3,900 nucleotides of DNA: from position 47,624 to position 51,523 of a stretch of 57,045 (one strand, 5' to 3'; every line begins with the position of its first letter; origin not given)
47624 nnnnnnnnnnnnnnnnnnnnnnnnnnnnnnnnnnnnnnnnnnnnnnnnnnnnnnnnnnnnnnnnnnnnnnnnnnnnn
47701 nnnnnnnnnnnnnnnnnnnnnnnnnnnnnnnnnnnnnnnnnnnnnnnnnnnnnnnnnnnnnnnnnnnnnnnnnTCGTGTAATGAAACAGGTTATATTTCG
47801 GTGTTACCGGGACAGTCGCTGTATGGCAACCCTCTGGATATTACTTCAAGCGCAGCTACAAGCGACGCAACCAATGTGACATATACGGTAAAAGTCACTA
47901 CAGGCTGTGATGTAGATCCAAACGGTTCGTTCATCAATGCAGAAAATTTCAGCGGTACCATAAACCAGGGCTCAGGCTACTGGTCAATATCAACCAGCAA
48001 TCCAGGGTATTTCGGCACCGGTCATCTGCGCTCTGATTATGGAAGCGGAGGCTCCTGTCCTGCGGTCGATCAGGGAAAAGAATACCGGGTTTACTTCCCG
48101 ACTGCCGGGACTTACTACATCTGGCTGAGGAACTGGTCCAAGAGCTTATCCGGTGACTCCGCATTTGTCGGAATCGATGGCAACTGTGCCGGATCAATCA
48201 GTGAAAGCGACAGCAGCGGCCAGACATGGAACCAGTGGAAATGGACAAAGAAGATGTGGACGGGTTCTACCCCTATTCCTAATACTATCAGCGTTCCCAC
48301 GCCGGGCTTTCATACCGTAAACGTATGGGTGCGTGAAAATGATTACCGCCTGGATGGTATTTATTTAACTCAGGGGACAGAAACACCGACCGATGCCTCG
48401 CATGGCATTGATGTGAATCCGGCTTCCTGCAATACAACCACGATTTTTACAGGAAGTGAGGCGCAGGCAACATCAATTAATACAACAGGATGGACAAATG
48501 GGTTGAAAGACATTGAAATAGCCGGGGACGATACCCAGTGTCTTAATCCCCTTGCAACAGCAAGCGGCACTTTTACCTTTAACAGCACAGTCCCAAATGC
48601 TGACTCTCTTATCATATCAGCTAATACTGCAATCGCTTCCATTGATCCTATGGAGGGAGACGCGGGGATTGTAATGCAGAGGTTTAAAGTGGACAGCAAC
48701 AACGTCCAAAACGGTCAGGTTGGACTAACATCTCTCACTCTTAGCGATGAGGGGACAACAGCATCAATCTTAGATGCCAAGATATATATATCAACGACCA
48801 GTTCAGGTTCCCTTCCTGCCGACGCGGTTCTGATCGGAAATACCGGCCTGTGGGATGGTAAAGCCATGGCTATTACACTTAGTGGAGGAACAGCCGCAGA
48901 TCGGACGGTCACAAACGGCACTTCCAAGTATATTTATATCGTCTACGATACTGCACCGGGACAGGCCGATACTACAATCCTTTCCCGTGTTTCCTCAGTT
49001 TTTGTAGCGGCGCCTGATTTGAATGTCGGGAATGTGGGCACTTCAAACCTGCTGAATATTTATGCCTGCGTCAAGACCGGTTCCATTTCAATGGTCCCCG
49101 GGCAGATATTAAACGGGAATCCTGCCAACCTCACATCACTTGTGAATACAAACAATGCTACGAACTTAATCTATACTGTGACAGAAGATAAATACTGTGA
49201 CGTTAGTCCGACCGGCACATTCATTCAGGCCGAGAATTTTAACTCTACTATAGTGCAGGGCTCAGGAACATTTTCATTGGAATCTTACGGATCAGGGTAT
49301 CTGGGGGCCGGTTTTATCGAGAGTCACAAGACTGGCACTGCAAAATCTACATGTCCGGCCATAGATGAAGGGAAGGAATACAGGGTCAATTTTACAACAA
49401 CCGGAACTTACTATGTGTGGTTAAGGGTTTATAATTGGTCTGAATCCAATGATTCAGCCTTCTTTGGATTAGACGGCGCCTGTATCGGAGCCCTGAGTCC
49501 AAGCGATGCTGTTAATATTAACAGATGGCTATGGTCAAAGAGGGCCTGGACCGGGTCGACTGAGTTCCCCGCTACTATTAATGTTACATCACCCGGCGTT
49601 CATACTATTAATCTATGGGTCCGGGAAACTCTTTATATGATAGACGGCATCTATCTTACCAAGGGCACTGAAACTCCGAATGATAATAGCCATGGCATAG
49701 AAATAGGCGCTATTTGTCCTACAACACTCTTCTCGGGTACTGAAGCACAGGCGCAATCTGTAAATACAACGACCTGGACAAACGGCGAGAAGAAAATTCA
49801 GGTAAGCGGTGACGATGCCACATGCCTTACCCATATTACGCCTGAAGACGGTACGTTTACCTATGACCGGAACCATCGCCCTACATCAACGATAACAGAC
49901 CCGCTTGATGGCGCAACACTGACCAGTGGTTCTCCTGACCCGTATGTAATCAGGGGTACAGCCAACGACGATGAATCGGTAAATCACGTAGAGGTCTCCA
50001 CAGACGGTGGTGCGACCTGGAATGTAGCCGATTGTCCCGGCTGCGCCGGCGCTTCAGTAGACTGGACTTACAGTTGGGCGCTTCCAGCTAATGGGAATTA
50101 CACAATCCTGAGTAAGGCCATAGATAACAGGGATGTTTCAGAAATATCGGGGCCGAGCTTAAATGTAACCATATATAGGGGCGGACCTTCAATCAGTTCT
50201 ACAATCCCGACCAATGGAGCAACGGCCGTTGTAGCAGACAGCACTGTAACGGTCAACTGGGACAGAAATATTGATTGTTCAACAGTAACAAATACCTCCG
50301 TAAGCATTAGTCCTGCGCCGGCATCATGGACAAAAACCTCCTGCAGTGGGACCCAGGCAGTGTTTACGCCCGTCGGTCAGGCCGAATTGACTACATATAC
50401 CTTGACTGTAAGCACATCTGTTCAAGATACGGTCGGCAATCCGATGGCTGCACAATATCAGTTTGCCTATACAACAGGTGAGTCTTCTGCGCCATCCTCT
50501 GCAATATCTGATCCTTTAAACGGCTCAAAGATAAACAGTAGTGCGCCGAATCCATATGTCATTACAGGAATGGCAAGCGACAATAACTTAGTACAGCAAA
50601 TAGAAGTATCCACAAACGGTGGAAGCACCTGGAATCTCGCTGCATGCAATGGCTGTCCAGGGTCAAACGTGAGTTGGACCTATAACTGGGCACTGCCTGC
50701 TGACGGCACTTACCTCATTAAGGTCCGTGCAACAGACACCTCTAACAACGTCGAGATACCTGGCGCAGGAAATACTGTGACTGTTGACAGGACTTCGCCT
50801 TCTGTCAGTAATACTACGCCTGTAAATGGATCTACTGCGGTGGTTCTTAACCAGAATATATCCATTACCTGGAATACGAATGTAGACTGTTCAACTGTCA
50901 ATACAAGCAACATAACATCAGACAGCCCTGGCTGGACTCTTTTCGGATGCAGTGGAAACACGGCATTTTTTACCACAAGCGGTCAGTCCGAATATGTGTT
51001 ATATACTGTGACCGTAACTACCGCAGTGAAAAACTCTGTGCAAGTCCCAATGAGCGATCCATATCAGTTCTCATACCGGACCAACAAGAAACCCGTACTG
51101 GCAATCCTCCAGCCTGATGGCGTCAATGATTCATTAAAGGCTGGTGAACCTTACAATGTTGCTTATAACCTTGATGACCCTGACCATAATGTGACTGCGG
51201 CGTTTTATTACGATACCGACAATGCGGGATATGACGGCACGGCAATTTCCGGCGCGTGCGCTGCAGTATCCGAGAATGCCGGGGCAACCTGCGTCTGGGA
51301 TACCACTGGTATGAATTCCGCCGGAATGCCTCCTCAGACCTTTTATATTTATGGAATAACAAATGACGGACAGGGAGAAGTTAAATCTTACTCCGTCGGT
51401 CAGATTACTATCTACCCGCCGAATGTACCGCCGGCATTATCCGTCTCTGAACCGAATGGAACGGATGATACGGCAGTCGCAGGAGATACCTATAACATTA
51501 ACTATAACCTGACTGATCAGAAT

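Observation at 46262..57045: Unlisted giant ORF (>3594 codons, open at the window edge): alkaline-phosphatase head fused to CBM-like, Ig-like and Calx-beta arrays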

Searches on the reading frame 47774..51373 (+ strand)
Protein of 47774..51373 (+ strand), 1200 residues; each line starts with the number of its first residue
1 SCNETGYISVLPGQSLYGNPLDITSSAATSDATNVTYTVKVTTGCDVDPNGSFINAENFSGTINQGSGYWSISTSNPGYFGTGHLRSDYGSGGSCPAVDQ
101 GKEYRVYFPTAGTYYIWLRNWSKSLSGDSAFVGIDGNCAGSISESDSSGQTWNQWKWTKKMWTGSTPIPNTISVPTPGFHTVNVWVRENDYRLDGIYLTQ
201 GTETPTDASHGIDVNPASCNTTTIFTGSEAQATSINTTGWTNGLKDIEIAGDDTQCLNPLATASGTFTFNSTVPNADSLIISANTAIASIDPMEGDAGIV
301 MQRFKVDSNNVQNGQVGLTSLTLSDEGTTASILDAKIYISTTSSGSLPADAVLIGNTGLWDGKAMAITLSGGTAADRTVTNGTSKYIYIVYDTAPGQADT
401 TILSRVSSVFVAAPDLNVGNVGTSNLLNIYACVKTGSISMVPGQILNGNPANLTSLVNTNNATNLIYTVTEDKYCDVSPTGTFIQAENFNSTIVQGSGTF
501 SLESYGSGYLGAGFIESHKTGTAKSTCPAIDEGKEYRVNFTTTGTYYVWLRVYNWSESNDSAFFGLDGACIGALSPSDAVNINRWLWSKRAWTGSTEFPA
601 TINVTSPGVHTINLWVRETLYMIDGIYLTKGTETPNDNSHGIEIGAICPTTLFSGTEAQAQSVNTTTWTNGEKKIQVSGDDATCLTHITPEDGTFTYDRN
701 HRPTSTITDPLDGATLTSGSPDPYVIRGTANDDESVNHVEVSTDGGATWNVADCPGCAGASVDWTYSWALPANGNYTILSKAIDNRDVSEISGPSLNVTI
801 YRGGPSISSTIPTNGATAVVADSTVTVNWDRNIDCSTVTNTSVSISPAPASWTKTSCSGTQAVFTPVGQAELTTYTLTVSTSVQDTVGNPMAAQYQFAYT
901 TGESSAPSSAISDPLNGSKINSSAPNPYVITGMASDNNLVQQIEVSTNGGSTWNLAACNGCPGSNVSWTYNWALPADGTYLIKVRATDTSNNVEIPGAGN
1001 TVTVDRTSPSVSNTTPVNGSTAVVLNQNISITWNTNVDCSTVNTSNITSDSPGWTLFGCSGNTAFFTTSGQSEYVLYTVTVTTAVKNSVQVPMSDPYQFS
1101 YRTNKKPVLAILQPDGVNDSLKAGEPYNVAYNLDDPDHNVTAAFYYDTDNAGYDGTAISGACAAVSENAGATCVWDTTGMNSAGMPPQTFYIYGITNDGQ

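Call 59: search_protein_representatives(protein=window:47774-51373:+)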
Query: 1200 residues. Proteins with E-value up to 0.001 (for the whole library): 4569; up to 1e-10: 1650; up to 1e-30: 247. The best 150 are listed.
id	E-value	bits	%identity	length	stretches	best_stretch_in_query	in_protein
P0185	1.5e-282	956.9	50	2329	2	44-572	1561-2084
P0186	1.2e-233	795.0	53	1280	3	772-1086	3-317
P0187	1.6e-212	724.9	51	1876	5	703-1013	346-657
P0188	1.9e-210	718.1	44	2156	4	2-448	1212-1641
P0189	6.9e-206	703.0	49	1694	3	273-713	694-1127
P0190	6.2e-169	580.6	50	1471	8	1103-1199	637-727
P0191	2.2e-152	525.8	46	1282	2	1-575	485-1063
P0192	2.1e-135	469.6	49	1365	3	703-1019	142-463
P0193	8.4e-133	460.9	42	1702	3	431-702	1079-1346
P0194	3.2e-123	429.2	55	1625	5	1102-1199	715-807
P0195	2.5e-115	403.0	45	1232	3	714-1021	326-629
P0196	1.2e-114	400.8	51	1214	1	269-700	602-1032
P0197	7.9e-113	394.8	54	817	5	1104-1199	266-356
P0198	1.5e-110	387.2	41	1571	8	703-1064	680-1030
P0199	4.3e-109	382.4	51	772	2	850-1110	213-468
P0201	1.8e-105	370.4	48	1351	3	642-902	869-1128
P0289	2.6e-46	174.5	36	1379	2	3-284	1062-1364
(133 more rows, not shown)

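Call 89: find_encoding_contigs(protein=P0191, flank=8000, max_places=3)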
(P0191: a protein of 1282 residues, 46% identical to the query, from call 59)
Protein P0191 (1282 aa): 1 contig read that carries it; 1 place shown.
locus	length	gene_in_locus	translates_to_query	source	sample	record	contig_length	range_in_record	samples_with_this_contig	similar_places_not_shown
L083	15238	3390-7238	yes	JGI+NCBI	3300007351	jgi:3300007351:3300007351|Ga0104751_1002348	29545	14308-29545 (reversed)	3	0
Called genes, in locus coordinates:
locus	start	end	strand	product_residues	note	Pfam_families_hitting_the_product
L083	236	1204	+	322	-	-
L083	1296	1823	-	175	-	PF00565:SNase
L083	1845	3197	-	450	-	PF00072:Response_reg, PF00158:Sigma54_activat, PF01078:Mg_chelatase (weak), PF14532:Sigma54_activ_2, PF00004:AAA (weak), PF07728:AAA_5, PF25601:AAA_lid_14, PF02954:HTH_8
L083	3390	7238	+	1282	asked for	PF00245:Alk_phosphatase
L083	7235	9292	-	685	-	PF19312:NtrY_N (faint), PF00672:HAMP, PF14501:HATPase_c_5 (faint), PF00989:PAS, PF08448:PAS_4, PF13426:PAS_9, PF00512:HisKA, PF02518:HATPase_c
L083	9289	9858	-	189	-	PF14334:DUF4390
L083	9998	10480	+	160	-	PF04008:Adenosine_kin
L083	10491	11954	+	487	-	PF12729:4HB_MCP_1 (faint), PF05227:CHASE3 (weak), PF00672:HAMP, PF00512:HisKA, PF02518:HATPase_c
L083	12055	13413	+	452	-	PF00072:Response_reg, PF00158:Sigma54_activat, PF14532:Sigma54_activ_2, PF25601:AAA_lid_14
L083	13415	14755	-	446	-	PF00291:PALP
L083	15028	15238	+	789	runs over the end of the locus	PF00041:fn3, PF22544:HYDIN_VesB_CFA65-like_Ig, PF00801:PKD, PF18911:PKD_4, PF22352:K319L-like_PKD, PF00801:PKD, PF18911:PKD_4, PF18998:Flg_new_2, +2 more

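Call 90: find_encoding_contigs(protein=P0201, flank=10000, max_places=2)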
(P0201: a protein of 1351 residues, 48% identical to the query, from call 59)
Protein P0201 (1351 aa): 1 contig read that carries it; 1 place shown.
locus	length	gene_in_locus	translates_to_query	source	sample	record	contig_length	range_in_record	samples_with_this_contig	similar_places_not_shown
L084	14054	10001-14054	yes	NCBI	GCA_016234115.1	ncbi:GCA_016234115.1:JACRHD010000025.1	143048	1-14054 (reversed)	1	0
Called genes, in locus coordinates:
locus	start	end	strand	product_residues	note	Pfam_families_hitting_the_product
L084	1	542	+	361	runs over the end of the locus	PF01073:3Beta_HSD, PF01370:Epimerase, PF04321:RmlD_sub_bind, PF16363:GDP_Man_Dehyd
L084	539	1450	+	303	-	PF01063:Aminotran_4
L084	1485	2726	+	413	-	PF08421:Methyltransf_13, PF13489:Methyltransf_23, PF08241:Methyltransf_11 (weak), PF08242:Methyltransf_12 (weak), PF08484:Methyltransf_14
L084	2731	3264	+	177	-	PF00908:dTDP_sugar_isom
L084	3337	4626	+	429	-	PF16254:DUF4910, PF09940:DUF2172, PF16221:HTH_47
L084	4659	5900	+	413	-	PF13439:Glyco_transf_4 (weak), PF20706:GT4-conflict, PF00534:Glycos_transf_1, PF13692:Glyco_trans_1_4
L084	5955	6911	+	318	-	PF24793:GINT1_N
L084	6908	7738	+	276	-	PF01061:ABC2_membrane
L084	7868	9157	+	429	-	PF00005:ABC_tran, PF13304:AAA_21 (faint), PF14524:Wzt_C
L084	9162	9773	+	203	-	PF01583:APS_kinase, PF13671:AAA_33 (weak)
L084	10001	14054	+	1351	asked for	PF00245:Alk_phosphatase, PF03404:Mo-co_dimer (faint), PF17957:Big_7, PF13205:Big_5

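Call 91: find_encoding_contigs(protein=P0194, flank=10000, max_places=2)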
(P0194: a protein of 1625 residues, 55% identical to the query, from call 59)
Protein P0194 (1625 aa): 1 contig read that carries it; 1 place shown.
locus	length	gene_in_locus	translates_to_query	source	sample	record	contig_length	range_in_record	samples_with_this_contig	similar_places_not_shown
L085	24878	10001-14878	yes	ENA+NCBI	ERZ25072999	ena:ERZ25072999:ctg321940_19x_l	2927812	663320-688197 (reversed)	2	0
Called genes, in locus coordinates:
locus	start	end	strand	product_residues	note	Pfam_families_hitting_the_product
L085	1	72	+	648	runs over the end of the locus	PF00662:Proton_antipo_N, PF00361:Proton_antipo_M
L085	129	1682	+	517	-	PF00361:Proton_antipo_M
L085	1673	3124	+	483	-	PF00361:Proton_antipo_M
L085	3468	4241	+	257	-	PF04060:FeS, PF12654:DUF3786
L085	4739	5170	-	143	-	PF01880:Desulfoferrodox (weak)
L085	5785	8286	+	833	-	PF14376:Haem_bd (faint), PF13442:Cytochrome_CBB3 (faint), PF09098:Dehyd-heme_bind (weak)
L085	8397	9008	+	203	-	PF09098:Dehyd-heme_bind (faint)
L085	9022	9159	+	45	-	-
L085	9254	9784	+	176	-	PF00156:Pribosyltran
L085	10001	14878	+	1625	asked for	PF00245:Alk_phosphatase, PF17957:Big_7 (faint), PF06848:Disaggr_repeat, PF24517:CBM96, PF06848:Disaggr_repeat, PF24517:CBM96, PF06848:Disaggr_repeat, PF24517:CBM96, +1 more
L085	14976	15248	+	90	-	PF27273:MJ0235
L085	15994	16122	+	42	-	-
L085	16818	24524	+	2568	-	PF03534:SpvB, PF13517:FG-GAP_3 (faint), PF12256:TcdB_toxin_midN, PF12255:TcdB_toxin_midC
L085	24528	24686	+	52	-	-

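Call 92: find_encoding_contigs(protein=P0289, flank=10000, max_places=2)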
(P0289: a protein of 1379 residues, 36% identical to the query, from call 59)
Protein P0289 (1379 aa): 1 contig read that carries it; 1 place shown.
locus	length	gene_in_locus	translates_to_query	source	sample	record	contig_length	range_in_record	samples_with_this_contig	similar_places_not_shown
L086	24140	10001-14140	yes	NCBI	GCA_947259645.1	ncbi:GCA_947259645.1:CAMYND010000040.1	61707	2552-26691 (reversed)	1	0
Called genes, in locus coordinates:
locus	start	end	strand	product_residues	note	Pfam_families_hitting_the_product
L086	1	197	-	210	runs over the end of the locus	PF05494:MlaC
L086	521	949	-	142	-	-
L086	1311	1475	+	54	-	PF11127:YgaP-like_TM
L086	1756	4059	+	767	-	PF08448:PAS_4, PF13426:PAS_9, PF01590:GAF, PF13185:GAF_2, PF01966:HD, PF13487:HD_5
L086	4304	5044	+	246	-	PF00106:adh_short, PF08659:KR, PF13561:adh_short_C2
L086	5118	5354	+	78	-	PF00550:PP-binding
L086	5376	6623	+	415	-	PF00109:ketoacyl-synt, PF02801:Ketoacyl-synt_C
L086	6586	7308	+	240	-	PF22935:RM44_endonuclase (weak), PF14622:Ribonucleas_3_3, PF00636:Ribonuclease_3, PF00035:dsrm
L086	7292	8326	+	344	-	PF00586:AIRS, PF02769:AIRS_C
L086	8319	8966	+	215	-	PF00551:Formyl_trans_N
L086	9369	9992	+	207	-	-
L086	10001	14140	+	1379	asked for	PF00245:Alk_phosphatase, PF00041:fn3 (weak)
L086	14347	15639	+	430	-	-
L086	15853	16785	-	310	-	PF01073:3Beta_HSD (weak), PF01370:Epimerase, PF02719:Polysacc_synt_2 (faint), PF04321:RmlD_sub_bind (weak), PF07993:NAD_binding_4 (faint), PF16363:GDP_Man_Dehyd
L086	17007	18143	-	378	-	PF00072:Response_reg, PF13581:HATPase_c_2 (faint), PF02518:HATPase_c, PF13589:HATPase_c_3 (weak), PF14501:HATPase_c_5 (weak)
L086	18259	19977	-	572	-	PF00483:NTP_transferase, PF01636:APH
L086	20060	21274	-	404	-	PF07075:NamZ_N, PF20732:NamZ_C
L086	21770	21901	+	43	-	-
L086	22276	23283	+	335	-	PF02563:Poly_export, PF22461:SLBB_2 (weak), PF10531:SLBB (weak), PF22461:SLBB_2 (weak)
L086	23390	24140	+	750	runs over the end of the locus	PF02706:Wzz, PF13807:GNVR, PF13500:AAA_26 (faint), PF13614:AAA_31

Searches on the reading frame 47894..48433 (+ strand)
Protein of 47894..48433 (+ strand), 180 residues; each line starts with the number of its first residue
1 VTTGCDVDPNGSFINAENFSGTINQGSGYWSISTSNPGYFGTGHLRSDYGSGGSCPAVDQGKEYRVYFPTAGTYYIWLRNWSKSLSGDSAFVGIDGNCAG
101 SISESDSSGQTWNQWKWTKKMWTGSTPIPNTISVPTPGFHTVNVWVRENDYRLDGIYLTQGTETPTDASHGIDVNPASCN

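Call 70: search_solved_structures(query=A3, max_evalue=1, show_alignments=1)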
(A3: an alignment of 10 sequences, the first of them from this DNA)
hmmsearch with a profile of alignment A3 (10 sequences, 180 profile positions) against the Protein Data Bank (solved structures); distinct sequences matched with E-value up to 1: 2.
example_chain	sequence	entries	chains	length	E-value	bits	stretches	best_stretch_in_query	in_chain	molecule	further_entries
4jg9_A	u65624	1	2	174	0.15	15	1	113-152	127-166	Lipoprotein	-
6scl_A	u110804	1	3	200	0.4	13.6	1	49-123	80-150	Coat protein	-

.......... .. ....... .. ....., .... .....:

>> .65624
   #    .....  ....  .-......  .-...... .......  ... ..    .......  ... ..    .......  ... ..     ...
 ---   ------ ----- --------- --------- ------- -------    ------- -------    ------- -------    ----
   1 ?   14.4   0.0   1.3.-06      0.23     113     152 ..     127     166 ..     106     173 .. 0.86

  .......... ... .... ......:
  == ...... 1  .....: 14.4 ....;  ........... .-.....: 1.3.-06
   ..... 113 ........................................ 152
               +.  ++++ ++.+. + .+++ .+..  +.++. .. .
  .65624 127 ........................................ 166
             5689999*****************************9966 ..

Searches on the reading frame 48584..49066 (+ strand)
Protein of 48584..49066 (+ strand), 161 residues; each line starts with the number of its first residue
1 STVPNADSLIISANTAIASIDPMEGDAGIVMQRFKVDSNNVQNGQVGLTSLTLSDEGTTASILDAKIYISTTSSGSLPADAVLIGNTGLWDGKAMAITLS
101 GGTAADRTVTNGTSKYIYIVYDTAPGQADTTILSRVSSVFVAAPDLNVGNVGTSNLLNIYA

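Call 20: search_protein_families(library=pfam, proteins=[window:48584-49066:+], max_evalue=1)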
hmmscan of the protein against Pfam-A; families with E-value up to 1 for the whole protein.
window:48584-49066:+ (161 aa): 2 families
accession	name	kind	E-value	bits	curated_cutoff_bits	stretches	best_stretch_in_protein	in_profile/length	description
PF23068.1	CUB_M02D8_5_7th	-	0.061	14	28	1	17-78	14-75/114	M02D8_5-like, seventh CUB domain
PF00700.27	Flagellin_C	-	0.12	13.2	23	1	14-48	5-39/86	Bacterial flagellin C-terminal helical region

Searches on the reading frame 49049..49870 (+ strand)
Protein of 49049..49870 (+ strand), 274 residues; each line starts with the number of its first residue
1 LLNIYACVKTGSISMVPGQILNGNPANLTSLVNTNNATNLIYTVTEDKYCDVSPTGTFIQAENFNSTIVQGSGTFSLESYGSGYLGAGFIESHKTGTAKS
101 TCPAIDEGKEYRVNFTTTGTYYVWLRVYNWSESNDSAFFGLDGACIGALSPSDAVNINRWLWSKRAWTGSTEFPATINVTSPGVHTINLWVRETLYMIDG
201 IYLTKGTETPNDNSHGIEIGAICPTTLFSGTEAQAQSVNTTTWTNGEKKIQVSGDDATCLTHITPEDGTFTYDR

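Call 20: search_protein_families(library=pfam, proteins=[window:49049-49870:+], max_evalue=1)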
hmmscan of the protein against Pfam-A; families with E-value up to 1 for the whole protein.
window:49049-49870:+ (274 aa): 1 family
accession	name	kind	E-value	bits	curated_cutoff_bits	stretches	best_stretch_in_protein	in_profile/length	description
PF17829.7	GH115_C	-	0.00035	20.9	24.1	1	59-206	11-161/172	Glycosyl hydrolase family 115 C-terminal domain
